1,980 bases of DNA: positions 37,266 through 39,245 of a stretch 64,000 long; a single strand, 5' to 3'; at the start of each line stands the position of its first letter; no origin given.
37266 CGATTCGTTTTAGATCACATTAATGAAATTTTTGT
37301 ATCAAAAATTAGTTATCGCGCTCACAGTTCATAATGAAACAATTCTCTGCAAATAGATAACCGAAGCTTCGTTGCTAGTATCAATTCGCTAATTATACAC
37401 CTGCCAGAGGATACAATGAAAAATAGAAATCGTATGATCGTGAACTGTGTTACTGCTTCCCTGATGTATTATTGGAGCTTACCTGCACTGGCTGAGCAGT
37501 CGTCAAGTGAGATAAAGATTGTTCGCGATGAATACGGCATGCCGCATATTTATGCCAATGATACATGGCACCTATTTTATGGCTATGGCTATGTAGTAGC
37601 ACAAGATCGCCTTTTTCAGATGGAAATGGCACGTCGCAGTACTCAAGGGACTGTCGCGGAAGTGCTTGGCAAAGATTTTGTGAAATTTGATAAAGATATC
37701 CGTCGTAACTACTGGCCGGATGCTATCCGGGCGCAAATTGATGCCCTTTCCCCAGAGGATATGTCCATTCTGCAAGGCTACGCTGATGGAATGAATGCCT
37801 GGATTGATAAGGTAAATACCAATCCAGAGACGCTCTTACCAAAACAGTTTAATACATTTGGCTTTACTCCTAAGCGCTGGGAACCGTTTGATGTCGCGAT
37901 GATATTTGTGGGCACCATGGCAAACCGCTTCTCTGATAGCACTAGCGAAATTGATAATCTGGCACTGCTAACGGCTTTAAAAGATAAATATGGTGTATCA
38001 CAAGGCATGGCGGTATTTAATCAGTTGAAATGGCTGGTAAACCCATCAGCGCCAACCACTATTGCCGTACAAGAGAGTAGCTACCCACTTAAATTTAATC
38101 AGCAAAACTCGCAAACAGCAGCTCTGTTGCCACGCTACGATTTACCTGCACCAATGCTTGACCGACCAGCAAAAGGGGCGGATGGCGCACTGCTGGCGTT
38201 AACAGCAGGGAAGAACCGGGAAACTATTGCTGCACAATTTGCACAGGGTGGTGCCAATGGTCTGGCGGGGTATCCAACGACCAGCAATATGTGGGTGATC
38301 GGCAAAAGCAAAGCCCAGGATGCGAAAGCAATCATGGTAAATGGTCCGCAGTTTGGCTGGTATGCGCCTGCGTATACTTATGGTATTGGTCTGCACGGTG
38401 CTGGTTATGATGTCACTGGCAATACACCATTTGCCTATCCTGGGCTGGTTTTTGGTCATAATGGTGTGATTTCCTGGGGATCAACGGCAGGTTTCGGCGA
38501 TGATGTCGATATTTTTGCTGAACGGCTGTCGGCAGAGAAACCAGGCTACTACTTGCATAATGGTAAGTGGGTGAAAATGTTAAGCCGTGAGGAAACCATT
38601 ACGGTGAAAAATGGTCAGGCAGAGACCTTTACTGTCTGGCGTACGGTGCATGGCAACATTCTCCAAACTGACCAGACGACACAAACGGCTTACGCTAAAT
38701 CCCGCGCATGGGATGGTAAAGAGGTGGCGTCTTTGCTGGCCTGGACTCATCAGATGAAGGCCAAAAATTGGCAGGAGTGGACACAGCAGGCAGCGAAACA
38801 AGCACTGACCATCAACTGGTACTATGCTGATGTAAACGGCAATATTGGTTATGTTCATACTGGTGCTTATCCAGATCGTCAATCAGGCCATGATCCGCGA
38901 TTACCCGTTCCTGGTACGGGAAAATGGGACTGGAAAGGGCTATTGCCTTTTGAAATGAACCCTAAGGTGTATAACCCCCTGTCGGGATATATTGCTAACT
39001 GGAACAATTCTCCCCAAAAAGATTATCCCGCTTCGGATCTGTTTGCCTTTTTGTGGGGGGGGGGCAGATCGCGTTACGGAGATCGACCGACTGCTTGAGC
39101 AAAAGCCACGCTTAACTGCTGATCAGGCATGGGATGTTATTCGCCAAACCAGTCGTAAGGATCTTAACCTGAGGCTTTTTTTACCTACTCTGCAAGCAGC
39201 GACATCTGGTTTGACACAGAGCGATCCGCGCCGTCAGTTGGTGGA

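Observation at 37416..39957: Penicillin G acylase gene interrupted at a G10 homopolymer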

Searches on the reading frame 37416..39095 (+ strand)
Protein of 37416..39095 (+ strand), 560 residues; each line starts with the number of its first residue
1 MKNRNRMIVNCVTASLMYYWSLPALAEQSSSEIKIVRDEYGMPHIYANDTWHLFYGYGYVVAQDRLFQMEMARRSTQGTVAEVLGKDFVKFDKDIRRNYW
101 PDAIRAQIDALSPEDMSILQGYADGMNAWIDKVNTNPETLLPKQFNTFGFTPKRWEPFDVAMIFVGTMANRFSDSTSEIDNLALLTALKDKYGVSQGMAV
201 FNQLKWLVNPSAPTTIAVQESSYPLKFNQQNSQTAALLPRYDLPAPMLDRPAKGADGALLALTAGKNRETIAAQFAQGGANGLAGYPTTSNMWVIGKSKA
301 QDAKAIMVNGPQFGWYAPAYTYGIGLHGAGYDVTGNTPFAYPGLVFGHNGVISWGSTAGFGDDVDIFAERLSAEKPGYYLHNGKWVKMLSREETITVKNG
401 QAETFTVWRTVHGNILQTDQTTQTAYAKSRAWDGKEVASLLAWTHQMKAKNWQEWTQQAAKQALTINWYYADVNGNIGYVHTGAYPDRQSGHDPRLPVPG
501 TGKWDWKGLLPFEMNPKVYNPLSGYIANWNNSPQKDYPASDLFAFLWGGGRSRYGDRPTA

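Call 4: search_solved_structures(query=window:37416-39054:+, show_alignments=1)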
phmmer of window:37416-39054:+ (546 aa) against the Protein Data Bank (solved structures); distinct sequences matched with E-value up to 0.001: 72 (the best 60 are shown).
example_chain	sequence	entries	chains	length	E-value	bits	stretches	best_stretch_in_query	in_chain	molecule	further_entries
7reo_A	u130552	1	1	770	6.5e-282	939.6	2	290-546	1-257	Penicillin G Acylase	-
7rep_A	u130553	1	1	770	5.2e-279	930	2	290-546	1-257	Penicillin G acylase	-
1e3a_B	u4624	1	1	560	7e-180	602.8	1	287-546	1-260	PENICILLIN AMIDASE BETA SUBUNIT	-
1gk9_B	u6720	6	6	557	9.3e-179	599.1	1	290-546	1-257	PENICILLIN G ACYLASE BETA SUBUNIT | penicillin Acylase beta subunit | PENICILLIN AMIDOHYDROLASE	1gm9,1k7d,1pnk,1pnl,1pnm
1kec_B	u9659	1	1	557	2.2e-178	597.8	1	290-546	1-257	PENICILLIN ACYLASE BETA SUBUNIT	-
1ai4_B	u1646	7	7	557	2.6e-178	597.6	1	290-546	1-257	PENICILLIN AMIDOHYDROLASE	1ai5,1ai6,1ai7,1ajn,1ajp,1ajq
1h2g_B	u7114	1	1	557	5.5e-178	596.5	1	290-546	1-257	PENICILLIN G ACYLASE BETA SUBUNIT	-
1gkf_B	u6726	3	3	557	1.1e-177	595.6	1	290-546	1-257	PENICILLIN G ACYLASE BETA SUBUNIT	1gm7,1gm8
1fxh_B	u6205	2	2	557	2.6e-177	594.3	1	290-546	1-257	PENICILLIN ACYLASE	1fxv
1jx9_B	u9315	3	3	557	3.1e-177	594.1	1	290-546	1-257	penicillin G acylase beta subunit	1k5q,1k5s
1e3a_A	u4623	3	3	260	6e-173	579.9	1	27-286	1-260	PENICILLIN AMIDASE ALPHA SUBUNIT | PENICILLIN G ACYLASE ALPHA SUBUNIT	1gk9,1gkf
4pem_B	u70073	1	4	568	8.6e-168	562.9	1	287-546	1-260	Penicillin G acylase Beta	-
4pel_B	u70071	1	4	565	3.5e-166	557.6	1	291-546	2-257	Penicillin G acylase subunit beta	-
4pem_A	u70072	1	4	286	1.4e-157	529.2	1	1-286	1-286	Penicillin G acylase Alpha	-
1ai4_A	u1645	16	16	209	9.4e-139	467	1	27-235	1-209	PENICILLIN AMIDOHYDROLASE | PENICILLIN ACYLASE | PENICILLIN G ACYLASE ALPHA SUBUNIT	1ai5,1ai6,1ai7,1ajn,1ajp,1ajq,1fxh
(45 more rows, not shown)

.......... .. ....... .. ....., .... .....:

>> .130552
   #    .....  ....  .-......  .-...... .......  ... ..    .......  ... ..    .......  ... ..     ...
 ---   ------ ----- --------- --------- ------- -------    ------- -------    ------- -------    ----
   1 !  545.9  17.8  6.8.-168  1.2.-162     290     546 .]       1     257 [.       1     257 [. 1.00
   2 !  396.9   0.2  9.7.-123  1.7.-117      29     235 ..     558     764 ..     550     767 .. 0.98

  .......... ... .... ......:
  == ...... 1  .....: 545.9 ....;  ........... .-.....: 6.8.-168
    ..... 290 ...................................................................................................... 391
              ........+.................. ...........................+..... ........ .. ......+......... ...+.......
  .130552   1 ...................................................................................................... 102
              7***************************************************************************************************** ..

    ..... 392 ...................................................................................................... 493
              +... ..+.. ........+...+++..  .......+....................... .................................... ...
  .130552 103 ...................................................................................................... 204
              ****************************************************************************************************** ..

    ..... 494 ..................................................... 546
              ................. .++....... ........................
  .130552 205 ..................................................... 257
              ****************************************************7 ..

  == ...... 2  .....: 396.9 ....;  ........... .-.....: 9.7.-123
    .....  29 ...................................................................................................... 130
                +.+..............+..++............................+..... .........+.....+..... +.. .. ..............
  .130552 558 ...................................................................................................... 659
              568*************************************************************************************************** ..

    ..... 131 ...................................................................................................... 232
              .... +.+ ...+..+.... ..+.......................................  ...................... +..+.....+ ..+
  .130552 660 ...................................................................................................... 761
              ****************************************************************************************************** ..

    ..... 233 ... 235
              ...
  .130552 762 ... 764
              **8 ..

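Call 16: list_cluster_members(proteins=[window:37416-39095:+, L002:1001-3538:+, L003:1001-2695:+])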
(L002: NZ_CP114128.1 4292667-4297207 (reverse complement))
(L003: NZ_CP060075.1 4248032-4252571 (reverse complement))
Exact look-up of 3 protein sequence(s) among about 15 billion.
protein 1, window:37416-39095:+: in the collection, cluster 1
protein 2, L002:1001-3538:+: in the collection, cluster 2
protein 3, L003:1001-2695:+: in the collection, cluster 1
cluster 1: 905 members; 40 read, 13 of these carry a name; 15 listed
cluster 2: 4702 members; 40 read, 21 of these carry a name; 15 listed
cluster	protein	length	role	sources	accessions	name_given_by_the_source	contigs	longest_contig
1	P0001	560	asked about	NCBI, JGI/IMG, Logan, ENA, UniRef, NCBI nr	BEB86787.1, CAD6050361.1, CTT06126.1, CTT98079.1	penicillin amidase [Escherichia coli] | penicillin amidase | Penicillin G acylase n=2 Tax=Escherichia coli TaxID=562 RepID=A0A377EEV6_ECOLX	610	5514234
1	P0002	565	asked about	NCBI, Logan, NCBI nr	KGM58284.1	hypothetical protein EL76_4087 [Escherichia coli G3/10]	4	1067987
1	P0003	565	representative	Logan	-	-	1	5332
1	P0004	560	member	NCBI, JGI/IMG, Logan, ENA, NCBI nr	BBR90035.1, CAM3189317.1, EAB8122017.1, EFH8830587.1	penicillin G acylase [Escherichia coli KTE233] | penicillin amidase [Escherichia coli]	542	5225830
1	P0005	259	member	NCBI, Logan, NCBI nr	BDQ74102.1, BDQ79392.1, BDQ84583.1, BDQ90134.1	penicillin G acylase precursor [Escherichia coli] | hypothetical protein JNE072951_4939 [Escherichia coli]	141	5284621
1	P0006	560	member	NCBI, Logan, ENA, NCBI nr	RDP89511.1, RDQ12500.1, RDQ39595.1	Penicillin G acylase precursor [Escherichia coli]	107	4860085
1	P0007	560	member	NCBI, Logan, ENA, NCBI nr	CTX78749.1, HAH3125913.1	penicillin G acylase [Escherichia coli]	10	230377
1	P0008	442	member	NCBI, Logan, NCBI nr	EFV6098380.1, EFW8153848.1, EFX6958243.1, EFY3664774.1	PbsX family transcriptional regulator [Shigella dysenteriae]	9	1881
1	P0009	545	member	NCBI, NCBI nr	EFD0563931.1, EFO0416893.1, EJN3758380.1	penicillin acylase family protein, partial [Escherichia coli] | penicillin amidase [Escherichia coli]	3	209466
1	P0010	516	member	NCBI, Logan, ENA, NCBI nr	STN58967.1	penicillin G acylase [Escherichia coli]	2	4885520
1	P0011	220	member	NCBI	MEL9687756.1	penicillin acylase family protein, partial [Escherichia coli]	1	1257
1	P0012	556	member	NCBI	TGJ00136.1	penicillin amidase, partial [Escherichia coli]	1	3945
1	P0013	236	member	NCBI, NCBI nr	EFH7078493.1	penicillin acylase, partial [Escherichia coli] | penicillin acylase [Escherichia coli]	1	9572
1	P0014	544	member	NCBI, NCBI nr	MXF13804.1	penicillin amidase [Escherichia coli]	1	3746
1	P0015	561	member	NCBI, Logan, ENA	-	-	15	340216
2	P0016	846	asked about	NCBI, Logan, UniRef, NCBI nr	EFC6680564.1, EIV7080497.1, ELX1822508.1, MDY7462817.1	penicillin acylase family protein [Escherichia coli] | penicillin G acylase n=1 Tax=Escherichia coli TaxID=562 RepID=UPI0017CF7483 | penicillin G acylase [Escherichia coli]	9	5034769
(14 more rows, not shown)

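Call 18: find_encoding_contigs(protein=P0001, flank=1500, max_places=10)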
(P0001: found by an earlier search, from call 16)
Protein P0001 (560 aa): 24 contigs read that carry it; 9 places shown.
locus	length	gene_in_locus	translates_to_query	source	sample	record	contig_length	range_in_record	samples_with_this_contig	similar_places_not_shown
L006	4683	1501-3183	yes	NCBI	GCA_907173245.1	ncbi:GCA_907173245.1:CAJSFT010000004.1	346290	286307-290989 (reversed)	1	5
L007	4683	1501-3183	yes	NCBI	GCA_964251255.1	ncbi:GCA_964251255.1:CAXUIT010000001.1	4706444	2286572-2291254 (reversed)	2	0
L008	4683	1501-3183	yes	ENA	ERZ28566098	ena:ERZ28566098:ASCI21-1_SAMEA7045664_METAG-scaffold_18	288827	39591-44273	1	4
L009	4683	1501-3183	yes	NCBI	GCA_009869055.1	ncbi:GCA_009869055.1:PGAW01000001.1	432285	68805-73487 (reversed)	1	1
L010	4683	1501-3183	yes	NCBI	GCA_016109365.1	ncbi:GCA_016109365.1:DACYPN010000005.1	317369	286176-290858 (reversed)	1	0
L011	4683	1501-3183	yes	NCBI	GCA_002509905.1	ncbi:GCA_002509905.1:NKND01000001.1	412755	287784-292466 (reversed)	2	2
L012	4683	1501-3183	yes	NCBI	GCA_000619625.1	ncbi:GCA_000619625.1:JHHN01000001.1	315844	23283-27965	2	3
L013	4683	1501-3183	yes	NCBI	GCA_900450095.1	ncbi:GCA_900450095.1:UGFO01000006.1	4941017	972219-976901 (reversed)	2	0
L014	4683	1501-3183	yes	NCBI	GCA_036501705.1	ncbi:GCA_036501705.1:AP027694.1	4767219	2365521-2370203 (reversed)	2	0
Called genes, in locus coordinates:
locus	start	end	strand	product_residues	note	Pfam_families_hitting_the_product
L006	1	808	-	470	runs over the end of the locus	PF00392:GntR, PF14502:HTH_41 (weak), PF00155:Aminotran_1_2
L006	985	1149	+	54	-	PF06568:YjiS-like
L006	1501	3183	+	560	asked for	PF01804:Penicil_amidase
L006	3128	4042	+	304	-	PF01804:Penicil_amidase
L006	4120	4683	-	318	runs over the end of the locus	PF02492:cobW, PF07683:CobW_C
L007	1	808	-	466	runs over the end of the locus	PF00392:GntR, PF14502:HTH_41 (weak), PF00155:Aminotran_1_2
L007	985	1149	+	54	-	PF06568:YjiS-like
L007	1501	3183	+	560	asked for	PF01804:Penicil_amidase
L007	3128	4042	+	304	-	PF01804:Penicil_amidase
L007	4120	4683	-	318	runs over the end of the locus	PF02492:cobW, PF07683:CobW_C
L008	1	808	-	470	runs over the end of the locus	PF00392:GntR, PF14502:HTH_41 (weak), PF00155:Aminotran_1_2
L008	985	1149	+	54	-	PF06568:YjiS-like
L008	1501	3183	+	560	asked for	PF01804:Penicil_amidase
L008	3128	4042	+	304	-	PF01804:Penicil_amidase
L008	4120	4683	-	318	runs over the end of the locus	PF02492:cobW, PF07683:CobW_C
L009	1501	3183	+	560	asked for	PF01804:Penicil_amidase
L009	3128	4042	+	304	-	PF01804:Penicil_amidase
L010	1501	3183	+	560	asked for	PF01804:Penicil_amidase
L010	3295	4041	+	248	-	PF01804:Penicil_amidase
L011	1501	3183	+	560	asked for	PF01804:Penicil_amidase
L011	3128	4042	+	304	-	PF01804:Penicil_amidase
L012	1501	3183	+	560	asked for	PF01804:Penicil_amidase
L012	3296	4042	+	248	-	PF01804:Penicil_amidase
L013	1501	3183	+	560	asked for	PF01804:Penicil_amidase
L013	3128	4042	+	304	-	PF01804:Penicil_amidase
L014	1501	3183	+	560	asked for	PF01804:Penicil_amidase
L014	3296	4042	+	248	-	PF01804:Penicil_amidase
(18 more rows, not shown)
